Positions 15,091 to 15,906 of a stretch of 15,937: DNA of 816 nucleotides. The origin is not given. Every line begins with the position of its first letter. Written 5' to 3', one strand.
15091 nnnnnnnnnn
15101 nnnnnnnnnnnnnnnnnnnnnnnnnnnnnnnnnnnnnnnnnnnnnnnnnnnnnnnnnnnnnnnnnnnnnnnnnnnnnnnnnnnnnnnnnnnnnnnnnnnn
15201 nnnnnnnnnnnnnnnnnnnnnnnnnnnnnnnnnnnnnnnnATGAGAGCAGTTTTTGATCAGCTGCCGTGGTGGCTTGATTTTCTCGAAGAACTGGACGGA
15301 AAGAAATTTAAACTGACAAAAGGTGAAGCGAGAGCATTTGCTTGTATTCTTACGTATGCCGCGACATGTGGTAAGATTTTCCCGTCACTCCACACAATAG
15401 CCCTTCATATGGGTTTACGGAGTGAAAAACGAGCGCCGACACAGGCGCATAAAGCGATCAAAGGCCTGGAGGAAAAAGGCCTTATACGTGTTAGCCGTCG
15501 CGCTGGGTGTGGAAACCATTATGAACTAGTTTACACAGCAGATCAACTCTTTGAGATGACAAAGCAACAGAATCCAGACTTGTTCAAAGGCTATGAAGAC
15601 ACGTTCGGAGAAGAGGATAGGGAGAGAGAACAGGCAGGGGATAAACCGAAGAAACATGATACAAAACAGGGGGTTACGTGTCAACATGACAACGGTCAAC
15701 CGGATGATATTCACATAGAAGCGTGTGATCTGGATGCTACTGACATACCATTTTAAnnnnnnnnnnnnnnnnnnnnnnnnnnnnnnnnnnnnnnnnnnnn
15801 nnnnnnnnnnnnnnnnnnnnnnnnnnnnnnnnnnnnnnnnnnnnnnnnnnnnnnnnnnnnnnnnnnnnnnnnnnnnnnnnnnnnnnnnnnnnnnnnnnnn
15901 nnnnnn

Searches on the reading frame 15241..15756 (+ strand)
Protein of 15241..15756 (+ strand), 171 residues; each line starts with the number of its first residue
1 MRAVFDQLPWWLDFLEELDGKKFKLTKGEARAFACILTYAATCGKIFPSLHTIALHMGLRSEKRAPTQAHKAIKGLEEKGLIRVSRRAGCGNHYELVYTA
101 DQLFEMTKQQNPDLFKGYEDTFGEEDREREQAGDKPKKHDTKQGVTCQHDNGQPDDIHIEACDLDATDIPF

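Call 10: search_protein_families(library=phrogs, proteins=[window:15241-15756:+], max_evalue=0.001)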
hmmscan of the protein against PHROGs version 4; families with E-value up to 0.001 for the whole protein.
window:15241-15756:+ (171 aa): 5 families
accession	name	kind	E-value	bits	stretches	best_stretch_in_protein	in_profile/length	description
phrog_270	-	DNA, RNA and nucleotide metabolism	3e-05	24.6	1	36-145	56-149/383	replication initiation protein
phrog_3502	-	unknown function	3.3e-05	25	1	22-83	46-102/131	-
phrog_8102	-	DNA, RNA and nucleotide metabolism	0.00016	21.9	1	15-116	22-125/337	replication initiation protein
phrog_391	-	DNA, RNA and nucleotide metabolism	0.00043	21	1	31-146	21-135/298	replication initiation O-like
phrog_24920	-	unknown function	0.00093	20.2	0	24-91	3-65/125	-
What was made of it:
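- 15241..15756 (+): 171-aa winged-helix protein with an acidic tail, replication-initiator-like (O-like). Weak PHROG hits, about 1e-4 to 3e-5 (call 10).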

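Call 11: search_protein_families(library=pfam, proteins=[window:15241-15756:+], max_evalue=0.01)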
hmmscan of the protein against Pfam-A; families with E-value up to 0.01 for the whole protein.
window:15241-15756:+ (171 aa): 0 families

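Call 14: find_related_loci(query=window:15241-15756:+, collection=viral_contigs, flank=4000)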
Query window:15241-15756:+ (171 aa) in viral_contigs; peptide patterns used: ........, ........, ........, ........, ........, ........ (x = any residue, [..] = any of these).
3 stretches matched a pattern, but none encodes a relative of the query by tblastn (E <= 1e-3).

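Call 16: find_homologous_proteins(query=window:15241-15756:+)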
Query window:15241-15756:+ (171 aa): 5 proteins with E <= 0.001 among 12 candidates.
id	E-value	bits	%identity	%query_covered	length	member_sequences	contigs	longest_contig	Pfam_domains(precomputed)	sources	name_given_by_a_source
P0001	1.6e-102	359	91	100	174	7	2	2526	-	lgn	-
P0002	4.8e-94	331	85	100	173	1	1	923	-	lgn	-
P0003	3.3e-89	315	83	100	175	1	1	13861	-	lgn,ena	-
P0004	4.0e-89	315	83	100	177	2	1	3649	-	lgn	-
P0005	2.7e-85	303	80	100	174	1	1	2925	-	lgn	-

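Call 17: find_encoding_contigs(protein=P0001, flank=10000)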
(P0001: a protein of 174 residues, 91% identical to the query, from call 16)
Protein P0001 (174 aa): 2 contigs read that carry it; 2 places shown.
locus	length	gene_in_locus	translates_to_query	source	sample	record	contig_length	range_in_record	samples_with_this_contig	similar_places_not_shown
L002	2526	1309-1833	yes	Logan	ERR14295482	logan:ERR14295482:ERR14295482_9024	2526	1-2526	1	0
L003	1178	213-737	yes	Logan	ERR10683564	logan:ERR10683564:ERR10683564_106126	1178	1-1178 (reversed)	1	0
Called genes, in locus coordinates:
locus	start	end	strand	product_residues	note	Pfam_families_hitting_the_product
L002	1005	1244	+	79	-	-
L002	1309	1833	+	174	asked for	-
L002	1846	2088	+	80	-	-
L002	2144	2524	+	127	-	?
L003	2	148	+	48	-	?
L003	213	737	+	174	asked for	-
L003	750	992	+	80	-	-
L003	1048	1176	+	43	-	?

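Call 18: find_encoding_contigs(protein=P0003, flank=10000)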
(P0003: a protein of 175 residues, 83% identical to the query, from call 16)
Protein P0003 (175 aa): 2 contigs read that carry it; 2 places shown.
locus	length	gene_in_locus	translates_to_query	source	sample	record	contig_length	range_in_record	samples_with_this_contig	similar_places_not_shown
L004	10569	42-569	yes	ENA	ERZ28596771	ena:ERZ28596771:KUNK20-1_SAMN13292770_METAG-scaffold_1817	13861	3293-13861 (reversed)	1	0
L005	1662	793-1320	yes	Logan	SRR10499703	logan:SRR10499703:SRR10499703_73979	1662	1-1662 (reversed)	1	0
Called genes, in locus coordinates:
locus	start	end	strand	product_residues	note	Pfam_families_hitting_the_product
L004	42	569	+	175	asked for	-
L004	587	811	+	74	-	-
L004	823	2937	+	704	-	PF20155:TMP_3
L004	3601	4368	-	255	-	PF21821:Dit_like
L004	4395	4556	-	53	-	-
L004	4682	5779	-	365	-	PF03864:Phage_cap_E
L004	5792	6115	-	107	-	-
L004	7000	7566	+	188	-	PF00239:Resolvase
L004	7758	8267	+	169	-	-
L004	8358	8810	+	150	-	-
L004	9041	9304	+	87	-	-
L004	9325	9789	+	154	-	-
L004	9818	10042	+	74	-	-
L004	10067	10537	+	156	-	-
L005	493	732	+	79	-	-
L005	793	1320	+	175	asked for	-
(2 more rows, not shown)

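Call 19: find_encoding_contigs(protein=P0004, flank=10000)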
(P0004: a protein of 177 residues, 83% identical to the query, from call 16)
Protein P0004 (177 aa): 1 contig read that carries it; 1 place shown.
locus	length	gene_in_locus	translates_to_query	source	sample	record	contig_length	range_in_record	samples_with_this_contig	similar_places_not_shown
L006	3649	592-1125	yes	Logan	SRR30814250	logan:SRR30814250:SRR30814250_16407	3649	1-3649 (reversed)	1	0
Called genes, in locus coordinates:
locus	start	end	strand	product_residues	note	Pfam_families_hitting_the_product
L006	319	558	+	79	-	-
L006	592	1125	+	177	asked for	-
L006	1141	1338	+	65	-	-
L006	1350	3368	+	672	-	-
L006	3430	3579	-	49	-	-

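Call 20: find_encoding_contigs(protein=P0005, flank=10000)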
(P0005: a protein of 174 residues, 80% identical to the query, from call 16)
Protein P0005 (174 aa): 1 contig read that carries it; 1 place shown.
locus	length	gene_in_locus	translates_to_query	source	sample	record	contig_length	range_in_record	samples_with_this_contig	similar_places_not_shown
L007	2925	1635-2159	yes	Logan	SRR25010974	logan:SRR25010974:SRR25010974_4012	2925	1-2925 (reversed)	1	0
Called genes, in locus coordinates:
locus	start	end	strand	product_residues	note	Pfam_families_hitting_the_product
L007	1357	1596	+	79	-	-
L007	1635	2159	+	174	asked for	-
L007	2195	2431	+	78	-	-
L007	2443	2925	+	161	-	?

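Call 21: find_encoding_contigs(protein=P0002, flank=10000)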
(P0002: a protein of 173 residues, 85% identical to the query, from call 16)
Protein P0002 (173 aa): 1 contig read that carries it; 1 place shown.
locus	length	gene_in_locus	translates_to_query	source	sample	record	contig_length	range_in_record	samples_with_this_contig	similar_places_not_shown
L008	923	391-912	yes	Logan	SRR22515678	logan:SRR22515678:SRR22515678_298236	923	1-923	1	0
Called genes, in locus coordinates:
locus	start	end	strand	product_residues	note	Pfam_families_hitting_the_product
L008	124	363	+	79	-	-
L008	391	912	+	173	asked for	-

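Call 35: search_dna_similar(query=window:15241-15756:+, collection=phages, mode=protein, max_rows=15, max_evalue=0.01)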
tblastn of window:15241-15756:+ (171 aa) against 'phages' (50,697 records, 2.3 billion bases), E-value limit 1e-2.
No match.

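Call 58: search_solved_structures(query=A4, max_evalue=1)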
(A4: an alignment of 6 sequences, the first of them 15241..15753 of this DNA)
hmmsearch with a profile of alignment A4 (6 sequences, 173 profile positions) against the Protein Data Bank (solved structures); distinct sequences matched with E-value up to 1: 1.
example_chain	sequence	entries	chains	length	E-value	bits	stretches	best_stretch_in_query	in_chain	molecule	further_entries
8xyt_A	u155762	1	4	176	0.97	12.2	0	15-48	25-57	De novo designed GPX4-4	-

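Call 59: search_protein_families(library=ncbifam, proteins=[window:15241-15756:+], max_evalue=0.1)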
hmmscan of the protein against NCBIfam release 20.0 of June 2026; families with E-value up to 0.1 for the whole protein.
window:15241-15756:+ (171 aa): 0 families

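Call 65: predict_structure(alignment_id=A4)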
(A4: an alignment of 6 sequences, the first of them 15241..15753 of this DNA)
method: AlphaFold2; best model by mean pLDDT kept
length: 171 residues; sequences in the alignment: 6
mean_pLDDT: 67.2   pTM: 0.56
mean pLDDT of the five models: 67.2, 57.9, 56.3, 54.9, 54.0
residues with pLDDT >= 90: 6; 70-90: 90; 50-70: 30; < 50: 45
segments of 3 or more residues with pLDDT < 50: 1-6, 119-126, 137-153, 158-165, 167-169
pLDDT, mean of each block of 10 residues (from residue 1): 46 78 84 83 75 81 78 90 78 81 82 63 50 50 39 42 45 42
secondary structure, 60 per line:
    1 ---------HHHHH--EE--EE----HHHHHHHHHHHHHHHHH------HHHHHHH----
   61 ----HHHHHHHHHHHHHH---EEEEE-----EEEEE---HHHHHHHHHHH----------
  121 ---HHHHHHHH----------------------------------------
elements in order: H10-14 H27-43 H50-56 H65-78 E82-86 E92-96 H100-110 H124-131

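Call 68: fold_search(model_id=the predicted structure, library=pdb)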
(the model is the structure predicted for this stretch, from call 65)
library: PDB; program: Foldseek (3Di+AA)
matches with E <= 10: 914; with E <= 0.001: 0
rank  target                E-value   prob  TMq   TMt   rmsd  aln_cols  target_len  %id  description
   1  5jbr_A                1.3e-02  0.99  0.34  0.37   9.8       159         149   18  Crystal structure of uncharacterized protein Bcav_2135 from Beutenbergia cavernae (released 2016-04-20)
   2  5yi3_B                1.8e-02  0.99  0.35  0.39   6.6       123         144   20  Structure of Lactococcus lactis ZitR, C30S mutant in complex with DNA (released 2017-12-06)
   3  3cjn                  1.9e-02  0.98  0.33  0.36   8.6       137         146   14  Crystal structure of transcriptional regulator, MarR family, from Silicibacter pomeroyi (released 2008-03-25)
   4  3tgn_B                1.9e-02  0.97  0.32  0.36   8.4       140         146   14  Crystal Structure of the zinc-dependent MarR Family Transcriptional Regulator AdcR in the Zn(II)-bound State (released 2011-11-30)
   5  4l9t_B                2.1e-02  0.99  0.39  0.46   7.1       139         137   18  Crystal structure of MepR F27L mutant from multidrug resistant S. aureus clinical isolate (released 2013-09-11)
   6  4yif_C                2.3e-02  0.99  0.40  0.46   6.8       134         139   12  Crystal structure of Rv0880 (released 2015-06-10)
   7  4l9v                  2.3e-02  0.99  0.40  0.47   8.0       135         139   18  Crystal structure of Se-Met derivative MepR F27L mutant from multidrug resistant S. aureus clinical isolate (released 2013-09-11)
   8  5fb2_A                2.3e-02  0.99  0.39  0.46   6.8       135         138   18  S. aureus MepR F27L Mutant bound to oligodeoxyribonucleotide (released 2016-12-14)
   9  3eco_A                2.4e-02  0.99  0.40  0.48   6.5       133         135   19  Crystal structure of MepR, a transcription regulator of the Staphylococcus aureus multidrug efflux pump MepA (released 2009-02-10)
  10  3k0l_A                2.7e-02  0.96  0.32  0.37   8.9       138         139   16  Crystal Structure of Putative MarR Family Transcriptional Regulator from Acinetobacter sp. ADP (released 2009-10-13)
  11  6fi9_A                2.7e-02  0.92  0.32  0.36   8.4       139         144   18  Crystal Structure of a zinc-responsive MarR family member, Lactococcus lactis ZitR (released 2019-02-20)
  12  5yhx_A                2.9e-02  0.97  0.34  0.39   6.7       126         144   19  Structure of Lactococcus lactis ZitR, wild type (released 2017-12-06)
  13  5yhy                  2.9e-02  0.92  0.33  0.36  10.4       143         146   20  Structure of Lactococcus lactis ZitR, C30S mutant (released 2017-12-06)
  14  4rgx_A                3.2e-02  0.96  0.32  0.37   9.0       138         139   17  Crystal Structure of Putative MarR Family Transcriptional Regulator HcaR from Acinetobacter sp. ADP complexed with 3,4 (released 2015-03-04)
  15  5yhx_N                3.4e-02  0.97  0.34  0.38   6.6       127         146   20  Structure of Lactococcus lactis ZitR, wild type (released 2017-12-06)
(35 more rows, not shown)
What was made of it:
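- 15241..15756 (+): Winged-helix model whose best structural matches are MarR, LexA and MecI folds, all E >= 0.013 (calls 65, 68).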

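Call 75: search_protein_representatives(alignment_id=A4)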
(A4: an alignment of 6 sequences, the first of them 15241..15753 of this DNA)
Query: 6 sequences, 173 profile positions. Proteins with E-value up to 0.001 (for the whole library): 6; up to 1e-10: 1; up to 1e-30: 1. The best 6 are listed.
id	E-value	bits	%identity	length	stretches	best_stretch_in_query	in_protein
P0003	1.3e-107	373.2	-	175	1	1-173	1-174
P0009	1.3e-05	41.1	-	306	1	70-150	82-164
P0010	2.1e-05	40.5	-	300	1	9-139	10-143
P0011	2.0e-04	37.3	-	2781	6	19-53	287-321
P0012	3.5e-04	36.5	-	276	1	37-125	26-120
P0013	9.5e-04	35.1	-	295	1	11-129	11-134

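Call 76: search_protein_families(library=phrogs, proteins=[P0009, P0010, P0012, P0013], max_evalue=0.001)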
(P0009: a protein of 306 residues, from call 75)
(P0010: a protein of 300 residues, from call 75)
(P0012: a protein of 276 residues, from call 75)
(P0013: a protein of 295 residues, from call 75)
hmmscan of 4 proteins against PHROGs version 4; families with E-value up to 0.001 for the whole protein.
P0009 (306 aa): 3 families
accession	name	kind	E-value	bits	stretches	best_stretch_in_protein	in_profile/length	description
phrog_270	-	DNA, RNA and nucleotide metabolism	5.3e-08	33.6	1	44-118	45-123/383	replication initiation protein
phrog_678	-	DNA, RNA and nucleotide metabolism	1.2e-07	32.7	1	45-190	74-212/346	replication initiation O-like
phrog_186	-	DNA, RNA and nucleotide metabolism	3.4e-05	24.7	1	49-112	44-103/308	DnaD-like helicase loader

P0010 (300 aa): 3 families
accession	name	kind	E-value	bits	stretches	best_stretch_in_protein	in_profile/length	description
phrog_428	-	DNA, RNA and nucleotide metabolism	2.8e-05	24.5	1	22-254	100-250/455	replication initiation protein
phrog_270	-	DNA, RNA and nucleotide metabolism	0.00037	21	1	16-175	38-205/383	replication initiation protein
phrog_186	-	DNA, RNA and nucleotide metabolism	0.00066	20.4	1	21-211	38-194/308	DnaD-like helicase loader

P0012 (276 aa): 1 family
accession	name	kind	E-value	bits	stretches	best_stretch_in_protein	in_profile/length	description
phrog_270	-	DNA, RNA and nucleotide metabolism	3.6e-07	30.9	1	7-172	27-184/383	replication initiation protein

P0013 (295 aa): 3 families
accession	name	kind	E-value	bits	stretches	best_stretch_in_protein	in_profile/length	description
phrog_428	-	DNA, RNA and nucleotide metabolism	0.0001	22.6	1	67-199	140-237/455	replication initiation protein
phrog_678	-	DNA, RNA and nucleotide metabolism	0.00018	22.2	1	25-245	48-245/346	replication initiation O-like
phrog_186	-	DNA, RNA and nucleotide metabolism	0.00061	20.5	0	61-203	76-180/308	DnaD-like helicase loader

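Call 77: search_protein_families(library=pfam, proteins=[P0009, P0010, P0012, P0013], max_evalue=0.01)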
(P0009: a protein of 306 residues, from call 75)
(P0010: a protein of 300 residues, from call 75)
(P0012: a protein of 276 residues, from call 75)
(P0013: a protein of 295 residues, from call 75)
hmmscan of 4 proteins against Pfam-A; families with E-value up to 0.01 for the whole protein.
P0009 (306 aa): 2 families
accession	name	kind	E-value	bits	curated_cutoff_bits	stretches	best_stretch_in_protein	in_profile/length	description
PF13730.12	HTH_36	-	0.0001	22.4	25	1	44-96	3-55/55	Helix-turn-helix domain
PF18552.7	PheRS_DBD1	-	0.0057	16.9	26.2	0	70-102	22-55/59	PheRS DNA binding domain 1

P0010 (300 aa): 3 families
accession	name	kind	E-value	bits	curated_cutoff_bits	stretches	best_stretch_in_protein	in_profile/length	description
PF13730.12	HTH_36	-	1.3e-07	31.8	25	1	24-83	2-55/55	Helix-turn-helix domain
PF21984.2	DnaD_N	-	0.0026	18.3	27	0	24-113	13-94/101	DnaD N-terminal domain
PF01726.22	LexA_DNA_bind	-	0.0052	17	23.7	0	46-92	24-64/65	LexA DNA binding domain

P0012 (276 aa): 1 family
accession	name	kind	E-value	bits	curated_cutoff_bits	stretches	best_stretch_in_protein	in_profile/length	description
PF13730.12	HTH_36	-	0.0055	16.9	25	0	19-77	2-55/55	Helix-turn-helix domain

P0013 (295 aa): 1 family
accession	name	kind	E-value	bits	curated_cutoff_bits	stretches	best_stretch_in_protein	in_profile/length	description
PF13730.12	HTH_36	-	0.00013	22.2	25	1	24-84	2-55/55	Helix-turn-helix domain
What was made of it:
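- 15241..15756 (+): Distant relatives hit phrog_270, 678 and 186 and HTH_36 (calls 75-77).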
